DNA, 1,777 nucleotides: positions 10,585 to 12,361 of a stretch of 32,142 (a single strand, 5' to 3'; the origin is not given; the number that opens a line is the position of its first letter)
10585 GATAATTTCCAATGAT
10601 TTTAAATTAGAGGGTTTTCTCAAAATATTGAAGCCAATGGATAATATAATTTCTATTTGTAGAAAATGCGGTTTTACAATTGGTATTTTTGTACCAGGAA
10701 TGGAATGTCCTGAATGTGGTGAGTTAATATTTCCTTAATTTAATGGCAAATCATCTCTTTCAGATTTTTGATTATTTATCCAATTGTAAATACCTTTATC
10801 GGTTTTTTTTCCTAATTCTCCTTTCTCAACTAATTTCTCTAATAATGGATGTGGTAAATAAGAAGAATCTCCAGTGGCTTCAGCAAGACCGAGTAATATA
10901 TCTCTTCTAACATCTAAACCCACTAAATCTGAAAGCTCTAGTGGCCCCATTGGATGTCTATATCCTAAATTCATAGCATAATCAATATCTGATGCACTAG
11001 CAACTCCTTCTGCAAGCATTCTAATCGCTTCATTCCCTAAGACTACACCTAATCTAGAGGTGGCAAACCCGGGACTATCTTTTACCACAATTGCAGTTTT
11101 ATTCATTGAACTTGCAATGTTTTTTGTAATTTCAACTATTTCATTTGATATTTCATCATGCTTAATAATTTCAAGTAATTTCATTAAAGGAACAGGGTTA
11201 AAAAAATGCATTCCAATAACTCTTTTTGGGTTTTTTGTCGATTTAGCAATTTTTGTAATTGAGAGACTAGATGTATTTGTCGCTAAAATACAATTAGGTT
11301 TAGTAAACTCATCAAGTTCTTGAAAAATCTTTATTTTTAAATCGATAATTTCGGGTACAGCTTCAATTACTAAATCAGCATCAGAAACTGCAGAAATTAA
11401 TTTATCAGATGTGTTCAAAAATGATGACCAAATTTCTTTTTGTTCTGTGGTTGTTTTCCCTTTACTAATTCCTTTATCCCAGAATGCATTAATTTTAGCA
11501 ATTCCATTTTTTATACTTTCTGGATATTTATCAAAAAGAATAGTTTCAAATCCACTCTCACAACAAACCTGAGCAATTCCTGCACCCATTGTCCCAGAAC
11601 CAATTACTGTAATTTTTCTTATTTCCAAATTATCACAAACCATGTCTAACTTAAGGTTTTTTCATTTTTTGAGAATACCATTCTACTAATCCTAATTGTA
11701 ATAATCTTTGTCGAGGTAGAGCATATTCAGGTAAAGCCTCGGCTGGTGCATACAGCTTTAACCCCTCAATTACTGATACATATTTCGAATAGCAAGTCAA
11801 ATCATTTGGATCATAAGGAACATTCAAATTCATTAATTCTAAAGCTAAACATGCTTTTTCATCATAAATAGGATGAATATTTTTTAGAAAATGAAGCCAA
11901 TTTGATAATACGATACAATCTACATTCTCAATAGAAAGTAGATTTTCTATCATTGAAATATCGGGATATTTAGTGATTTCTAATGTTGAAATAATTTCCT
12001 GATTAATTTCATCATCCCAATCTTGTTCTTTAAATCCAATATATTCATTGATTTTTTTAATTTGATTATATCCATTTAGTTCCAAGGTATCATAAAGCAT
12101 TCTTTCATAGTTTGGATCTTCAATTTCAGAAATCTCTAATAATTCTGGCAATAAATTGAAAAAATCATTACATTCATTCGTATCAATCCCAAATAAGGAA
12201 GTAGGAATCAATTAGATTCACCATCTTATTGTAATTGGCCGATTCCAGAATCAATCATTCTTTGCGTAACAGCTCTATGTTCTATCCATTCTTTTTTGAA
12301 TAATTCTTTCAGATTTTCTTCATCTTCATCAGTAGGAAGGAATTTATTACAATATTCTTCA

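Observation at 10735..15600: Re-wired Box-like CoA-thioester epoxidase cluster: short BoxB-like diiron protein, half-length BoxC-like crotonase, non-BoxA flavoprotein, orphan, 3-hydroxyacyl-CoA dehydrogenase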

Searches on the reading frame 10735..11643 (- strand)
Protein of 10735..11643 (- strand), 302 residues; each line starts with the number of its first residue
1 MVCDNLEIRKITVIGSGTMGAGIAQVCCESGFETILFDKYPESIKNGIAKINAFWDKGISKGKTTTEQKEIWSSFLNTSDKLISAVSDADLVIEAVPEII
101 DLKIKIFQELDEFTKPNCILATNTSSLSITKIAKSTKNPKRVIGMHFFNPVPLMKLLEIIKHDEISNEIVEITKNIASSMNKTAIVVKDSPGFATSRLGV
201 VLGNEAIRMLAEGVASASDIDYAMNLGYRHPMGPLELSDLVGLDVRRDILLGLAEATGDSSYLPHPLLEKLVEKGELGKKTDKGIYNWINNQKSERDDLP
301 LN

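Call 3: search_protein_families(library=pfam, proteins=[window:10735-11643:-], max_evalue=0.01)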
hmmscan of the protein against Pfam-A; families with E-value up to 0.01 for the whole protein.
window:10735-11643:- (302 aa): 4 families
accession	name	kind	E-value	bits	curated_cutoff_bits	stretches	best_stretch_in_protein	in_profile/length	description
PF02737.24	3HCDH_N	-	7.2e-61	205.7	22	1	10-189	1-179/180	3-hydroxyacyl-CoA dehydrogenase, NAD binding domain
PF00725.27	3HCDH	-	5.8e-30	104.1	22.1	1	192-288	1-97/97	3-hydroxyacyl-CoA dehydrogenase, C-terminal domain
PF03446.21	NAD_binding_2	-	6.5e-05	23.4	21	1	10-96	1-73/161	NAD binding domain of 6-phosphogluconate dehydrogenase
PF01210.29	NAD_Gly3P_dh_N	-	8.1e-05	23.1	23.1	1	10-120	1-99/158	NAD-dependent glycerol-3-phosphate dehydrogenase N-terminus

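Call 4: search_protein_families(library=ncbifam, proteins=[window:10735-11643:-], max_evalue=0.01)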
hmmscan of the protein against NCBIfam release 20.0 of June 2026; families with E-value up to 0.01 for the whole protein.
window:10735-11643:- (302 aa): 23 families
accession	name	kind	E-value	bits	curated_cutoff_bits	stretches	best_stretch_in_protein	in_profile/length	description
NF006722.0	PRK09260.1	equivalog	8.1e-98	327.2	429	1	8-294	2-287/289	3-hydroxyacyl-CoA dehydrogenase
NF004474.0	PRK05808.1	subfamily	6.8e-96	320.9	408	1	7-288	2-282/283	3-hydroxybutyryl-CoA dehydrogenase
NF006124.0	PRK08268.1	subfamily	4.8e-87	293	508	1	7-296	6-295/507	3-hydroxyacyl-CoA dehydrogenase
NF005715.0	PRK07530.1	equivalog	2.2e-80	270.2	420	1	7-291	3-286/292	3-hydroxybutyryl-CoA dehydrogenase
NF005875.0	PRK07819.1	subfamily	4.5e-78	262.6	319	1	7-288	4-286/287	3-hydroxybutyryl-CoA dehydrogenase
TIGR02279.1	PaaC-3OHAcCoADH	equivalog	1.1e-69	235.6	669.4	1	9-292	6-289/503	3-hydroxyacyl-CoA dehydrogenase PaaH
NF004699.0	PRK06035.1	equivalog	9e-65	218.7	500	1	7-281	2-278/294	3-hydroxyacyl-CoA dehydrogenase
NF008363.0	PRK11154.1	equivalog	2.8e-62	210.9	869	1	7-294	308-592/708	fatty acid oxidation complex subunit alpha FadJ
TIGR02441.1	fa_ox_alpha_mit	equivalog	3e-62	210.8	964.65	1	6-296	333-621/737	fatty acid oxidation complex subunit alpha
NF008727.0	PRK11730.1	equivalog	1.3e-55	189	870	1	7-295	312-599/717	fatty acid oxidation complex subunit alpha FadB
NF006143.0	PRK08293.1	equivalog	1.3e-55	188.8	312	1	7-290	3-289/291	3-hydroxyacyl-CoA dehydrogenase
TIGR02440.1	FadJ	equivalog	1e-49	169.5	968.45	1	7-294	303-587/699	fatty acid oxidation complex subunit alpha FadJ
NF052272.1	Staph_FadB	exception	1.4e-49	169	999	1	7-291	2-291/752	3-hydroxyacyl-CoA dehydrogenase/crotonase FadB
NF042925.1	FHMPC_DH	equivalog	9.9e-47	159.7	500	1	10-293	2-285/304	5-formyl-3-hydroxy-2-methylpyridine 4-carboxylate 5-dehydrogenase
NF006125.0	PRK08269.1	equivalog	4.5e-46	157.4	427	1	7-291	4-299/334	3-hydroxybutyryl-CoA dehydrogenase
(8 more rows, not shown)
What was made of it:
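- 10735..11643 (-): 3-hydroxyacyl-CoA dehydrogenase (302 aa), last gene of the operon. Proposed lower-pathway step (3-hydroxyadipyl-CoA-type oxidation). Best NCBIfam hits are 3-hydroxyacyl/3-hydroxybutyryl-CoA dehydrogenases at about 320 bits; PaaH scores 235.6, below its 669 cut-off (calls 3, 4).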

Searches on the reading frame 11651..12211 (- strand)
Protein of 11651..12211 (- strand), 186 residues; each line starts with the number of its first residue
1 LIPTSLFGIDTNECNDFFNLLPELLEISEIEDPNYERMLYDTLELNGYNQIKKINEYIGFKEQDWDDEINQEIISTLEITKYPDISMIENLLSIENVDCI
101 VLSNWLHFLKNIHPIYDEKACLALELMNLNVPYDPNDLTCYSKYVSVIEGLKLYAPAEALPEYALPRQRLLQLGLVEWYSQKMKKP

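Call 3: search_protein_families(library=pfam, proteins=[window:11651-12211:-], max_evalue=0.01)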
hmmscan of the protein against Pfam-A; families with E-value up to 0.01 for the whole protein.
window:11651-12211:- (186 aa): 0 families

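Call 4: search_protein_families(library=ncbifam, proteins=[window:11651-12211:-], max_evalue=0.01)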
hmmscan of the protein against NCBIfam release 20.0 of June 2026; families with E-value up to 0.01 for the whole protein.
window:11651-12211:- (186 aa): 0 families

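Call 15: search_solved_structures(query=window:11651-12211:-, max_evalue=10)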
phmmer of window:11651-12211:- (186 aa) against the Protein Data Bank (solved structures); distinct sequences matched with E-value up to 10: 0.
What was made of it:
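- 11651..12211 (-): MGII-specific acidic (pI 4.3) all-alpha 186-aa protein, always directly downstream of the BoxB-like gene. Role unknown; an accessory or structural partner is inferred. No family or PDB sequence hit (calls 3, 4, 15).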

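Call 30: find_homologous_proteins(query=window:11651-12211:-)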
Query window:11651-12211:- (186 aa): 31 proteins with E <= 0.001 among 87 candidates.
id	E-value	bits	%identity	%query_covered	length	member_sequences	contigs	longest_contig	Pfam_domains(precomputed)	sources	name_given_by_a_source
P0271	3.7e-115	401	96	100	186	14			-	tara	tara:strand:- start:8022 stop:8582 length:561 start_codon:yes stop_codon:yes gene_type:complete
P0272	6.3e-107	374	89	100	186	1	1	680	-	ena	-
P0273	8.4e-106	370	88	99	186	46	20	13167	-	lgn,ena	-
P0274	1.6e-101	356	86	99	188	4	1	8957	-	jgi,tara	tara:strand:+ start:2097 stop:2663 length:567 start_codon:yes stop_codon:yes gene_type:complete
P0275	1.1e-97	344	82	97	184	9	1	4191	-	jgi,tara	tara:strand:+ start:327 stop:881 length:555 start_codon:yes stop_codon:yes gene_type:complete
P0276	6.1e-95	335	80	98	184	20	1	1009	-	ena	-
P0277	2.6e-94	333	79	97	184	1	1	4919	-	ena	-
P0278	9.9e-94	331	79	98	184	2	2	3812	-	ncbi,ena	-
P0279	2.5e-93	330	78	98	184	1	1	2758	-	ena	-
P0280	6.6e-93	328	79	98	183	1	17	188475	-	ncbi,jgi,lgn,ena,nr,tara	ncbi:MAG: hypothetical protein CMB56_004570 [Methanobacteriota archaeon]|nr:MAG: hypothetical protei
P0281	2.9e-92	326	78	97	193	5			-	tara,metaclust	tara:strand:+ start:270 stop:851 length:582 start_codon:yes stop_codon:yes gene_type:complete|metacl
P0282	6.6e-89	315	74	98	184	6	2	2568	-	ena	-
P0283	1.1e-88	314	75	97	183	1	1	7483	-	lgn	-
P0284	1.9e-88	314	73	98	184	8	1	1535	-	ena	-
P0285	3.4e-88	313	73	98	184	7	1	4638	-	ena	-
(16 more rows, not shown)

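Call 46: predict_structure(alignment_id=A3)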
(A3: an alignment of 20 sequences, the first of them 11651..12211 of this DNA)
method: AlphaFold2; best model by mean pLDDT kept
length: 186 residues; sequences in the alignment: 20
mean_pLDDT: 86.7   pTM: 0.83
mean pLDDT of the five models: 86.7, 85.8, 80.6, 78.8, 76.5
residues with pLDDT >= 90: 87; 70-90: 85; 50-70: 12; < 50: 2
segments of 3 or more residues with pLDDT < 50: none
pLDDT, mean of each block of 10 residues (from residue 1): 63 91 89 88 86 91 82 82 81 92 92 93 94 94 92 78 83 96 78
secondary structure, 60 per line:
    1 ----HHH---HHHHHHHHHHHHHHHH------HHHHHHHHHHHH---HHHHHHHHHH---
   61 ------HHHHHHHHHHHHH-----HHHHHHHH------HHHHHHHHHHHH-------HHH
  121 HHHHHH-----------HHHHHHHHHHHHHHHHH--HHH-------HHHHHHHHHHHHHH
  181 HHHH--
elements in order: H11-26 H33-44 H48-57 H67-79 H85-92 H99-110 H118-126 H138-154 H167-184
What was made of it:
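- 11651..12211 (-): The AF2 model has pLDDT 86.7 and nine helices (call 46).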

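Call 58: fold_search(model_id=the predicted structure, library=pdb)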
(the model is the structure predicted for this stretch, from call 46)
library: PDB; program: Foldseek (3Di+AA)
matches with E <= 10: 51; with E <= 0.001: 0
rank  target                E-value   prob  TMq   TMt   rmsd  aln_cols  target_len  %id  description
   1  1pu6_A                8.8e-01  0.25  0.35  0.31  10.8       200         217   17  Crystal structure of H.pylori 3-methyladenine DNA glycosylase (MagIII) (released 2003-10-07)
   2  3ods                  2.5e+00  0.04  0.14  0.10  16.3       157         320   15  Crystal structure of the K185A mutant of the N-terminal domain of human Symplekin (released 2010-10-06)
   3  7xss_C                2.9e+00  0.06  0.17  0.08  12.3       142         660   17  Structure of Craspase-CTR (released 2022-11-09)
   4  2j9q_B                2.9e+00  0.06  0.19  0.16  16.7       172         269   18  A novel conformation for the TPR domain of pex5p (released 2007-04-17)
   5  9nb1_J                3.0e+00  0.04  0.15  0.11  14.5       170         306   12  CRYO-EM STRUCTURE OF human U7 SNRNP WITH MUTANT LSM11 that disrupts contacts with CPSF73 (released 2026-01-21)
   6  8pe3_A                3.2e+00  0.02  0.13  0.08  21.8       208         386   15  Structure of Csm6' from Streptococcus thermophilus in complex with cyclic hexa-adenylate (cA6) (released 2023-10-04)
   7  5kn8_A                3.3e+00  0.13  0.34  0.31   9.1       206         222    9  MutY N-terminal domain in complex with undamaged DNA (released 2017-02-08)
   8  3o2t                  3.3e+00  0.03  0.14  0.10  16.7       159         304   16  Crystal structure of the N-terminal domain of human Symplekin (released 2010-10-06)
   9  3o2q_A                4.3e+00  0.03  0.17  0.13  19.8       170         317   15  Crystal structure of the human symplekin-Ssu72-CTD phosphopeptide complex (released 2010-10-06)
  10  3zev_A                4.3e+00  0.02  0.15  0.11  19.8       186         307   10  Structure of Thermostable Agonist-bound Neurotensin Receptor 1 Mutant without Lysozyme Fusion (released 2014-01-29)
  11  7ox2_O                4.5e+00  0.03  0.16  0.23  13.6       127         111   15  Fab 6E2: hIL-9 complex (released 2022-12-28)
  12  9j47_A                4.5e+00  0.03  0.15  0.16  14.7       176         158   14  ScdA cysteine-free mutant from Staphylococcus aureus (released 2025-08-13)
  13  5jr9_C                4.5e+00  0.02  0.16  0.16  18.0       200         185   16  Crystal structure of apo-NeC3PO (released 2016-09-28)
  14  3f10                  4.7e+00  0.21  0.36  0.25   6.9       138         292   10  Crystal structure of Clostridium Acetobutylicum 8-oxoguanine DNA glycosylase in complex with 8-oxoguanosine (released 2009-04-07)
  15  2jhn_B                4.7e+00  0.10  0.30  0.22   7.8       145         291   14  3-methyladenine dna-glycosylase from Archaeoglobus fulgidus (released 2007-04-10)
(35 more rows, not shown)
